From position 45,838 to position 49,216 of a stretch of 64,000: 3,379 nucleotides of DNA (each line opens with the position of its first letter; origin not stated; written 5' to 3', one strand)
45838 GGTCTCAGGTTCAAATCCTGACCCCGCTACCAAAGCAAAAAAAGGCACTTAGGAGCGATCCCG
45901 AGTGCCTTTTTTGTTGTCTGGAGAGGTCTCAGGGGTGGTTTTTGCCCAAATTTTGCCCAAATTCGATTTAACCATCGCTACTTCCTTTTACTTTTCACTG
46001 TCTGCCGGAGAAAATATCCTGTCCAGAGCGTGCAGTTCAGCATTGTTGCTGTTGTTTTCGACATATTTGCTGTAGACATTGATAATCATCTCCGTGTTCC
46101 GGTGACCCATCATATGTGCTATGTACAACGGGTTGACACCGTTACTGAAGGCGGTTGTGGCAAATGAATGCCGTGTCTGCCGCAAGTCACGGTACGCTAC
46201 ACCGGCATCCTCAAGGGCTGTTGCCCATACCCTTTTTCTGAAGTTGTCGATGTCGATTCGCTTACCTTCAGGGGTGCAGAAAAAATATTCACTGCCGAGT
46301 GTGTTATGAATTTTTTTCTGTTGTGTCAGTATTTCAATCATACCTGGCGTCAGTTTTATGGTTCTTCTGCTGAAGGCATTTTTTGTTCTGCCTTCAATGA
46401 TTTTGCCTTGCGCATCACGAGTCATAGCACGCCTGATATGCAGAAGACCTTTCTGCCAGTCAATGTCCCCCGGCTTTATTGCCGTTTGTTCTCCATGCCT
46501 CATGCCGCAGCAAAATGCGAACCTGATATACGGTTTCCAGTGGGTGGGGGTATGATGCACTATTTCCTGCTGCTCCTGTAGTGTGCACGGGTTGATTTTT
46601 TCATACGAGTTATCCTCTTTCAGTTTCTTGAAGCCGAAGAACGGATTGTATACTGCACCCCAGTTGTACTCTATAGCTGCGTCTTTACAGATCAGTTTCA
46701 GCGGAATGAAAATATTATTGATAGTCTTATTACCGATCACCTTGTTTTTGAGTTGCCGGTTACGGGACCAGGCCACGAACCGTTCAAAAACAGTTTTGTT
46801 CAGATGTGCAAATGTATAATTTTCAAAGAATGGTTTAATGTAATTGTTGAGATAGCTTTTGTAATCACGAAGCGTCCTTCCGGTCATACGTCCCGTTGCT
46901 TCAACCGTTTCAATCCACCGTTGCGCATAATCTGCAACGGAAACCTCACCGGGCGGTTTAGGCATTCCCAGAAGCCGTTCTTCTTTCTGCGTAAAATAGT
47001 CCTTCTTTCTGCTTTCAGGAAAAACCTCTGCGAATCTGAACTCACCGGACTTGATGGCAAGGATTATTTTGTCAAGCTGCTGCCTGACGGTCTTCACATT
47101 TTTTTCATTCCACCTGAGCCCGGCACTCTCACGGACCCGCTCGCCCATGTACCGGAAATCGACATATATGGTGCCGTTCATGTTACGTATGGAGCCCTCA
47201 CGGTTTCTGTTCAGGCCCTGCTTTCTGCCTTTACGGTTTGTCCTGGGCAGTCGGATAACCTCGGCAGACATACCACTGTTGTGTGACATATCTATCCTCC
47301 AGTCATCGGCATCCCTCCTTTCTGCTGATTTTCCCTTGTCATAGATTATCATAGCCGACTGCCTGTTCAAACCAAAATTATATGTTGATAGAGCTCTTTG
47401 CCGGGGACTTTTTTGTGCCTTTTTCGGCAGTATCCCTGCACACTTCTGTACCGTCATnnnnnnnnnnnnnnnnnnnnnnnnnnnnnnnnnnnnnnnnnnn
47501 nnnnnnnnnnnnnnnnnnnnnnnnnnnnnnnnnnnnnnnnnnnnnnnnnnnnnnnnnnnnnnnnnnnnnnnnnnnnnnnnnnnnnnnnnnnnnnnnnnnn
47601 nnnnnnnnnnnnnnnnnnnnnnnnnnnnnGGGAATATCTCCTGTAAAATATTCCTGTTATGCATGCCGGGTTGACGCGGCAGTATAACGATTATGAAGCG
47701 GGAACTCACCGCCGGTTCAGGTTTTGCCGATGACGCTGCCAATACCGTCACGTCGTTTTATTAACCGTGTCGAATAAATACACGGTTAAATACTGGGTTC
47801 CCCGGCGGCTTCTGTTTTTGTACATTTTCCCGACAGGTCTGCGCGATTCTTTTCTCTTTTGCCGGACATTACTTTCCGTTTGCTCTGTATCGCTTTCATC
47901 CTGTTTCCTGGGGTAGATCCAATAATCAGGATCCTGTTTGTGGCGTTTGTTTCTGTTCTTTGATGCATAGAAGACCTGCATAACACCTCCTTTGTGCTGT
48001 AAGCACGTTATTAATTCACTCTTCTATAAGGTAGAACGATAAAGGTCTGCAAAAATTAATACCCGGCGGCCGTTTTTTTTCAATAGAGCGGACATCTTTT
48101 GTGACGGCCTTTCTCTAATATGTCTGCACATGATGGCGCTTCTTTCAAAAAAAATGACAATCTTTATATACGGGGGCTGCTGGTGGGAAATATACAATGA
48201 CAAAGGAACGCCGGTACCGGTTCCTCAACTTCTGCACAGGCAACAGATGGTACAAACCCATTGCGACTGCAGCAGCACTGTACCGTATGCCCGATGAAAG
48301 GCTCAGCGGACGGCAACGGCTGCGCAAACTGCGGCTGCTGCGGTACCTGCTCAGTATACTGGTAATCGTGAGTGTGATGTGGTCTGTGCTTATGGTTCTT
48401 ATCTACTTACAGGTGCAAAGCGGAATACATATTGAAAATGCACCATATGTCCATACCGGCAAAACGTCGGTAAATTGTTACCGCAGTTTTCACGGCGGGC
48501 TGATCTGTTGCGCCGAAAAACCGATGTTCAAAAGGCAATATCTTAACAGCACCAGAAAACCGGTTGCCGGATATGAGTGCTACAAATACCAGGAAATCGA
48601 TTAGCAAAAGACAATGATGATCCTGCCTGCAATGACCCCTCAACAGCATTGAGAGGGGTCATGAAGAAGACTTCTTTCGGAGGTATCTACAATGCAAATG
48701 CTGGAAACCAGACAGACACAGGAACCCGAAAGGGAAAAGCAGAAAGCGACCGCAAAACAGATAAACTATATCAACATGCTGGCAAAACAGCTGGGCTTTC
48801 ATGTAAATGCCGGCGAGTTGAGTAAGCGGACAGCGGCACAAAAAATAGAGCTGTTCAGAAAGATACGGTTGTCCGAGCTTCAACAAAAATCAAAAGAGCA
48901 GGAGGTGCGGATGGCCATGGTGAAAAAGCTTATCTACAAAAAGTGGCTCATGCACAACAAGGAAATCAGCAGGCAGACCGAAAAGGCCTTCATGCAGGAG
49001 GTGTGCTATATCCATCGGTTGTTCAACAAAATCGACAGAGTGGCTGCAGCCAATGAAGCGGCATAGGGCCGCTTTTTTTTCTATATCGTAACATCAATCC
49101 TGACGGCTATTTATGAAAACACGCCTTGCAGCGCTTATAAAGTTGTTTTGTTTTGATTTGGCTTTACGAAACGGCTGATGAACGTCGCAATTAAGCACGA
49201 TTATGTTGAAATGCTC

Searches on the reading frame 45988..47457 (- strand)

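Call 3: search_protein_families(library=pfam, proteins=[window:45988-47457:-], max_evalue=1)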
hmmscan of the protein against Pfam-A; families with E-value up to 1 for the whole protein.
window:45988-47457:- (489 aa): 8 families
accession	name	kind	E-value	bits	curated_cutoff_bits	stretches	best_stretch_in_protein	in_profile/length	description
PF12167.14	Arm-DNA-bind_2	-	1.1e-17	64.1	22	1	90-150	6-65/65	Arm DNA-binding domain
PF00589.27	Phage_integrase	-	4.6e-16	59.5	27.1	1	298-463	10-166/172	Phage integrase family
PF13102.12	Phage_int_SAM_5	-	3.3e-05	24.6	22.3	1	174-263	2-85/98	Phage integrase SAM-like domain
PF14659.12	Phage_int_SAM_3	-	0.00036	21.1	22.6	1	175-222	3-48/58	Phage integrase, N-terminal SAM-like domain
PF02899.23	Phage_int_SAM_1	-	0.03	15.1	22.3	1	179-240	2-64/83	Phage integrase, N-terminal SAM-like domain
PF25200.1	DUF7833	-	0.083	13.3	24.3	1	194-209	48-63/63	Family of unknown function (DUF7833)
PF21400.3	Ndc10_N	-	0.09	13.5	23.8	0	217-254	16-52/119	Ndc10 N-terminal domain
PF04448.17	DUF551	-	0.22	12.8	22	0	260-309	26-62/68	Protein of unknown function (DUF551)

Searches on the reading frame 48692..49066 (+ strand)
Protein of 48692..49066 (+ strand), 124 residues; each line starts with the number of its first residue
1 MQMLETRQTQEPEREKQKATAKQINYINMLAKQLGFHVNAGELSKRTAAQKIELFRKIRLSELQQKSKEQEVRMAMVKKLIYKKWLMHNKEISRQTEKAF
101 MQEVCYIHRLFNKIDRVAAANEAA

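Call 3: search_protein_families(library=pfam, proteins=[window:48692-49066:+], max_evalue=1)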
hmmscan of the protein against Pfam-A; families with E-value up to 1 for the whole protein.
window:48692-49066:+ (124 aa): 2 families
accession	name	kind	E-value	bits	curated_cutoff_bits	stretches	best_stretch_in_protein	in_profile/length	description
PF11272.13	DUF3072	-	0.0095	16.2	27.5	1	19-57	15-52/56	Protein of unknown function (DUF3072)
PF00450.28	Peptidase_S10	-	0.26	11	21.9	1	17-108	237-327/420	Serine carboxypeptidase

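Call 5: search_protein_families(library=ncbifam, proteins=[window:48692-49066:+], max_evalue=1)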
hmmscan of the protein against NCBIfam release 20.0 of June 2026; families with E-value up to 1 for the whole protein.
window:48692-49066:+ (124 aa): 1 family
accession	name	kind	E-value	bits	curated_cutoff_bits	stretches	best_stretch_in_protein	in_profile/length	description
NF041864.1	EpsV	equivalog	0.017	13.7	800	1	5-74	241-305/484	PCP family exopolysaccharide biosynthesis protein EpsV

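Call 6: search_protein_families(library=phrogs, proteins=[window:48692-49066:+], max_evalue=1)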
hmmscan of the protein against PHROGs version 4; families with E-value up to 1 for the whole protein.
window:48692-49066:+ (124 aa): 3 families
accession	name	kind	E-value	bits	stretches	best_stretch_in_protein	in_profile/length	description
phrog_987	-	unknown function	0.025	15.8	1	19-66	2-36/66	-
phrog_3698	-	unknown function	0.18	12.3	1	11-101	209-297/303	-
phrog_12455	-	unknown function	0.2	12.6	1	30-37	18-25/43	-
